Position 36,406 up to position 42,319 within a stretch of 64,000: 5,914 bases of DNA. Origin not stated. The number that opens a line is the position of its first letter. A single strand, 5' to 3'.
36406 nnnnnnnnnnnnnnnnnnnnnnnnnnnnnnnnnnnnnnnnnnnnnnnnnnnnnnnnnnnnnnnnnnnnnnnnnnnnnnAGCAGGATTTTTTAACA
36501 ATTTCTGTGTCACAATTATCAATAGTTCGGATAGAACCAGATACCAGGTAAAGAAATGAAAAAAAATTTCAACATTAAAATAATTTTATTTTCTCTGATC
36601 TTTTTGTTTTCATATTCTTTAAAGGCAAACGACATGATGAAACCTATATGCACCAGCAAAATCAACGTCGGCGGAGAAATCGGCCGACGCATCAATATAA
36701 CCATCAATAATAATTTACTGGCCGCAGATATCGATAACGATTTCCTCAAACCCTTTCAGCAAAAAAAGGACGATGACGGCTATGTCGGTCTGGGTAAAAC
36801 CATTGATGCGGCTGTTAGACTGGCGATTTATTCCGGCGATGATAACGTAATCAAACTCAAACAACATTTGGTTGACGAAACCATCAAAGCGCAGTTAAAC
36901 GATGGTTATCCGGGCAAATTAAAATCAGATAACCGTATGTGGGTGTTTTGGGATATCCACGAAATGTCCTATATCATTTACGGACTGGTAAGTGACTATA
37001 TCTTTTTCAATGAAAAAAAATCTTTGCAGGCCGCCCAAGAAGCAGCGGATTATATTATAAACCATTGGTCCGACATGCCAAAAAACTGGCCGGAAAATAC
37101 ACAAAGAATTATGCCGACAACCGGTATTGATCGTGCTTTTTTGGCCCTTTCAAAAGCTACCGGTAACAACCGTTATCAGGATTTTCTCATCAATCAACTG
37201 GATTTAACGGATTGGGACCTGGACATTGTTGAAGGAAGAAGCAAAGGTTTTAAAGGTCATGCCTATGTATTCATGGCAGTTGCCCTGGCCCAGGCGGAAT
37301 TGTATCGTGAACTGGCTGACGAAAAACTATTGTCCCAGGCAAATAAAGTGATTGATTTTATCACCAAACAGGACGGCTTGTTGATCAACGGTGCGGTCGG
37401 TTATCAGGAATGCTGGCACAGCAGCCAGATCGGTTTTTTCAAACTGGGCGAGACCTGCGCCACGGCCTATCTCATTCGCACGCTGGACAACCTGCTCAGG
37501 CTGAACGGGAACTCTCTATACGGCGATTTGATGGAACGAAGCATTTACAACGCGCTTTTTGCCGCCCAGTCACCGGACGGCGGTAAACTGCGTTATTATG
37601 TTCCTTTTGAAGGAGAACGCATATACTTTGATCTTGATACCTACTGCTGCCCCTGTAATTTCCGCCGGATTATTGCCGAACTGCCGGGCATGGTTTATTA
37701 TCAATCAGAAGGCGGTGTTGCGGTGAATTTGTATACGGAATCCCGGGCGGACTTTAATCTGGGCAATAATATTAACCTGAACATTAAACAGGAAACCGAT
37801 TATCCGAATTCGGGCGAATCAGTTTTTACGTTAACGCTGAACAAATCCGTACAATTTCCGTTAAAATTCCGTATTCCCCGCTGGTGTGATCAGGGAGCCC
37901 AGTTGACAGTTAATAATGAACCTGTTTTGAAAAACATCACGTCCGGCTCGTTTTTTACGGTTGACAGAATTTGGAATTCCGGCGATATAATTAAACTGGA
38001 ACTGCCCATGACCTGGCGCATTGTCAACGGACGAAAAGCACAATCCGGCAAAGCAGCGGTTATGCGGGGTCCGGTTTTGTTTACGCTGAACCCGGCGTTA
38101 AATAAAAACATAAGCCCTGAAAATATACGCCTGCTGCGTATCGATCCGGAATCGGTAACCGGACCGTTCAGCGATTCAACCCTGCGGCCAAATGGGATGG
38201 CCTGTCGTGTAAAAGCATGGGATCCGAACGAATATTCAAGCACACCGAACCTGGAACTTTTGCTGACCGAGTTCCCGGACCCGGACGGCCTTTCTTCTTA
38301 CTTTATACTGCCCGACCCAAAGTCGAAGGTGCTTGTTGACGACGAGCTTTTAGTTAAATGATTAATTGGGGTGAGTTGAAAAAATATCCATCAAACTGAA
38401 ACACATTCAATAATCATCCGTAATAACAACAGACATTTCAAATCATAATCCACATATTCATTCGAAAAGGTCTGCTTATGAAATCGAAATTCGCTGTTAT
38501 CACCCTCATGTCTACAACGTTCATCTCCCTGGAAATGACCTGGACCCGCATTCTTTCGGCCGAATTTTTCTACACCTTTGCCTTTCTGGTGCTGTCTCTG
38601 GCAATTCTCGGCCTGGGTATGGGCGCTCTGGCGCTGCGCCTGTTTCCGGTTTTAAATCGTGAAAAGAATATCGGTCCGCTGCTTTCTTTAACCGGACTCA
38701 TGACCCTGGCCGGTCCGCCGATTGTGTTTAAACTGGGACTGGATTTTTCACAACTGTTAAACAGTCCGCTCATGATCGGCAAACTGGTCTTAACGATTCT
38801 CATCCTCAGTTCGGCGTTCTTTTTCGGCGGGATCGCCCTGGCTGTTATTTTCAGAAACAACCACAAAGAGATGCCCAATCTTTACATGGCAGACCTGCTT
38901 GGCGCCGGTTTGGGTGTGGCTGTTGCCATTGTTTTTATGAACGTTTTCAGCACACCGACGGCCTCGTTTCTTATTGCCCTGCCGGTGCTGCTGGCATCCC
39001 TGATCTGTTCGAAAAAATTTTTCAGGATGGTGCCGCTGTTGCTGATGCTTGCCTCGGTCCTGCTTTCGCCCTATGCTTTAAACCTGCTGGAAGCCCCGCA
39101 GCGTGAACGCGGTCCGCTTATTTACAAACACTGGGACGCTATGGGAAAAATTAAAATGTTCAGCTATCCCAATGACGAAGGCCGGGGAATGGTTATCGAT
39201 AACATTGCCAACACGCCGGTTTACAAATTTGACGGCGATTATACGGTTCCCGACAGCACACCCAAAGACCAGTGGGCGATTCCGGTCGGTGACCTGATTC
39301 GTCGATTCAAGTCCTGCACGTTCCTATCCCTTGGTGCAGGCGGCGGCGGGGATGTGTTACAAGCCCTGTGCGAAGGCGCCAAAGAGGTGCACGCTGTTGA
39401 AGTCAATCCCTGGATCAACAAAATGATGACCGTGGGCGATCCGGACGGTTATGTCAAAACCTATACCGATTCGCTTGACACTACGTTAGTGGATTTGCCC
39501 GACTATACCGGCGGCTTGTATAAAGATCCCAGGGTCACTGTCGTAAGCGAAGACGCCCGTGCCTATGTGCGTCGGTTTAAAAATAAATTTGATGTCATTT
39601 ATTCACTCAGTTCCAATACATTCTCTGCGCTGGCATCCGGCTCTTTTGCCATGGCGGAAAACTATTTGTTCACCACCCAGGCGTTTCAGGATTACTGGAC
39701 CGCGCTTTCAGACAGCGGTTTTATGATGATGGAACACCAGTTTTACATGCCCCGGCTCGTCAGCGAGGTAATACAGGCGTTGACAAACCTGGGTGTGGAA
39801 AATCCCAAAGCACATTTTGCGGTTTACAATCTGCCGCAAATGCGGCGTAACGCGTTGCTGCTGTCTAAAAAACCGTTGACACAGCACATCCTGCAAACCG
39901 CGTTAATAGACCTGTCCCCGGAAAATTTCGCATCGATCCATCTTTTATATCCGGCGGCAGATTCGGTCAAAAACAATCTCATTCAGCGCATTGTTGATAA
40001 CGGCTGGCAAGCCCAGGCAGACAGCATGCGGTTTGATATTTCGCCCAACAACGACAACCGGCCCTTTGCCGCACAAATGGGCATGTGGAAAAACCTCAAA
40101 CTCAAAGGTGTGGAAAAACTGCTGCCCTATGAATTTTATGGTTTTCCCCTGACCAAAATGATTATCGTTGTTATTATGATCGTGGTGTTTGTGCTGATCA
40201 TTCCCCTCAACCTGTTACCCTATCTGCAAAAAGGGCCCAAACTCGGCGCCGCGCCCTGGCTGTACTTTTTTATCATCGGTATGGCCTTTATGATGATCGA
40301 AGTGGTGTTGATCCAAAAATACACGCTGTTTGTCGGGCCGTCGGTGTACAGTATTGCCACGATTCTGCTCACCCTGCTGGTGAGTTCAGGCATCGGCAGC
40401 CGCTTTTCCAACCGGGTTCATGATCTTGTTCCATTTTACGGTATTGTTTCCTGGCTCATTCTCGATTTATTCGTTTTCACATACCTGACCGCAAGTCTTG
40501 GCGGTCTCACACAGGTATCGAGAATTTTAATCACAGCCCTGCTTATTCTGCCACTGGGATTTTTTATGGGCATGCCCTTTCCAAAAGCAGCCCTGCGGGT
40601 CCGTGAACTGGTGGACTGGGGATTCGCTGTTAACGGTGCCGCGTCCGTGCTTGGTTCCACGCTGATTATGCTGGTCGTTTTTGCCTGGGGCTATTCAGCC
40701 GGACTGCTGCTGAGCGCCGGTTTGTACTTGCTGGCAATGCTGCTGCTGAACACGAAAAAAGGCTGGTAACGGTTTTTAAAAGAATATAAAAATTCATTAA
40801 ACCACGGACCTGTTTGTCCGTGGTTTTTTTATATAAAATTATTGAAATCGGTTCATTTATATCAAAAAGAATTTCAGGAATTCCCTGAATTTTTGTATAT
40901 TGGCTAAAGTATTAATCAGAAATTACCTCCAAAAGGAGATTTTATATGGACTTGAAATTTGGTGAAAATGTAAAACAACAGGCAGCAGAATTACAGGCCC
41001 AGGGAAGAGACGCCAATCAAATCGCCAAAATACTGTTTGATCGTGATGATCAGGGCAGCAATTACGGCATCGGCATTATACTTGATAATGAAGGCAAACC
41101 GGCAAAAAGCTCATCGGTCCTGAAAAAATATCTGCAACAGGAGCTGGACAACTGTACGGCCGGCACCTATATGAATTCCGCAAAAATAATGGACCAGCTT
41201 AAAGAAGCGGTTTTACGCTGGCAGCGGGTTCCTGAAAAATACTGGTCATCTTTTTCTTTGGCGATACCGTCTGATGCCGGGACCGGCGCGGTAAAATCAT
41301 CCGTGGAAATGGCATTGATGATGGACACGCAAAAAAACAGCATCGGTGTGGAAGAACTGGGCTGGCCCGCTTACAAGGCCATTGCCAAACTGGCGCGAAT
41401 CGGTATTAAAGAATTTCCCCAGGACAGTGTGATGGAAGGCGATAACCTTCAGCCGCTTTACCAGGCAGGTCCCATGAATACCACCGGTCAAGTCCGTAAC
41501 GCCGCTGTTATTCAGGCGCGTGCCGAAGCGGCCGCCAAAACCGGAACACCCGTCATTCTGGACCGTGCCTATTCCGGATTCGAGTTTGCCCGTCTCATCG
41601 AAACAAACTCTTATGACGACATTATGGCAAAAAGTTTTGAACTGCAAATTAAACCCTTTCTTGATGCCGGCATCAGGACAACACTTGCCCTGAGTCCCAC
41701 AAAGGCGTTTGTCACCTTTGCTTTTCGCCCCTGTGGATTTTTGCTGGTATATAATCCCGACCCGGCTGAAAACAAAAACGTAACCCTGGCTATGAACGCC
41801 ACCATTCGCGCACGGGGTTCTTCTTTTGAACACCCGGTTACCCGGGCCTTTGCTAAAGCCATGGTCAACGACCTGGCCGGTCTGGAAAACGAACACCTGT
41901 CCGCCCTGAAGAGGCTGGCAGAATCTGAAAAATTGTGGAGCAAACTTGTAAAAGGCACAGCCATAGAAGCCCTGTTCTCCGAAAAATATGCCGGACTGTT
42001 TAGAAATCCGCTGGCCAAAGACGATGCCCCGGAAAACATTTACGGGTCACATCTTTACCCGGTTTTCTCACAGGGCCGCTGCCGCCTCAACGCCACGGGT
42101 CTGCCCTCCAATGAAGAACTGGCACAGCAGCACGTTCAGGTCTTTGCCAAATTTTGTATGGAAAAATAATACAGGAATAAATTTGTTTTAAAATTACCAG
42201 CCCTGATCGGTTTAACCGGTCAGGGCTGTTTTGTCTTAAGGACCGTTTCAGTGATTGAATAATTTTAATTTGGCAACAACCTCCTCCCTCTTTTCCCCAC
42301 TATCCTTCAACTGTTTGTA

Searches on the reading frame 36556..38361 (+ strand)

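Call 69: search_protein_families(library=pfam, proteins=[window:36556-38361:+], max_evalue=0.00001)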
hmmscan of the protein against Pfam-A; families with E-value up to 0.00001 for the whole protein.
window:36556-38361:+ (601 aa): 2 families
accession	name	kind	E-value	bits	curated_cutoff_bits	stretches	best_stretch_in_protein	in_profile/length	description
PF07944.18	Beta-AFase-like_GH127_cat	-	9.3e-30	104.3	24.9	1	79-377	60-375/376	Beta-L-arabinofuranosidase, GH127 catalytic domain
PF20736.2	Glyco_hydro127M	-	2.5e-22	79.2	24.2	1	388-485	2-95/95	Beta-L-arabinofuranosidase, GH127 middle domain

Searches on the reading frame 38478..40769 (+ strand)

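Call 69: search_protein_families(library=pfam, proteins=[window:38478-40769:+], max_evalue=0.00001)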
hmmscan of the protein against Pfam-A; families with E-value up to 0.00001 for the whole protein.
window:38478-40769:+ (763 aa): 1 family
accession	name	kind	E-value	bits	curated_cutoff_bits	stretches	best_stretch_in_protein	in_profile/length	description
PF01564.23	Spermine_synth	-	3.2e-06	27.3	22.9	1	340-457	62-168/186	Spermine/spermidine synthase domain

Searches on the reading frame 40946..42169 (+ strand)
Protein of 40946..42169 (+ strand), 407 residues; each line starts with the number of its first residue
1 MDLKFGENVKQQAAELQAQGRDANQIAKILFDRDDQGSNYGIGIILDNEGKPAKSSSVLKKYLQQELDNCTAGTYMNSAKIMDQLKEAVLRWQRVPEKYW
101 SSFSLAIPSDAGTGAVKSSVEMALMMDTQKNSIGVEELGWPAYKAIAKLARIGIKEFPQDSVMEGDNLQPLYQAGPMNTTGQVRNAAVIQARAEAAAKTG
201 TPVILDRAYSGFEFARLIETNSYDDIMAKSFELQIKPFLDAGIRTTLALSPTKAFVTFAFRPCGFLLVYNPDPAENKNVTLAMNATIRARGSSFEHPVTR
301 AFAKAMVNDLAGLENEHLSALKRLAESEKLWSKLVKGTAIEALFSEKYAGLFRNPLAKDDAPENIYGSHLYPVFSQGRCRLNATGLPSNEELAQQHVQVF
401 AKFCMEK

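Call 69: search_protein_families(library=pfam, proteins=[window:40946-42169:+], max_evalue=0.00001)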
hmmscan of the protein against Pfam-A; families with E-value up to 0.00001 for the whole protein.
window:40946-42169:+ (407 aa): 1 family
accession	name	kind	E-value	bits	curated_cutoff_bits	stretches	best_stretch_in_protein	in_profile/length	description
PF00155.27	Aminotran_1_2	-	4.4e-09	36.4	19.7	1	83-319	45-274/361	Aminotransferase class I and II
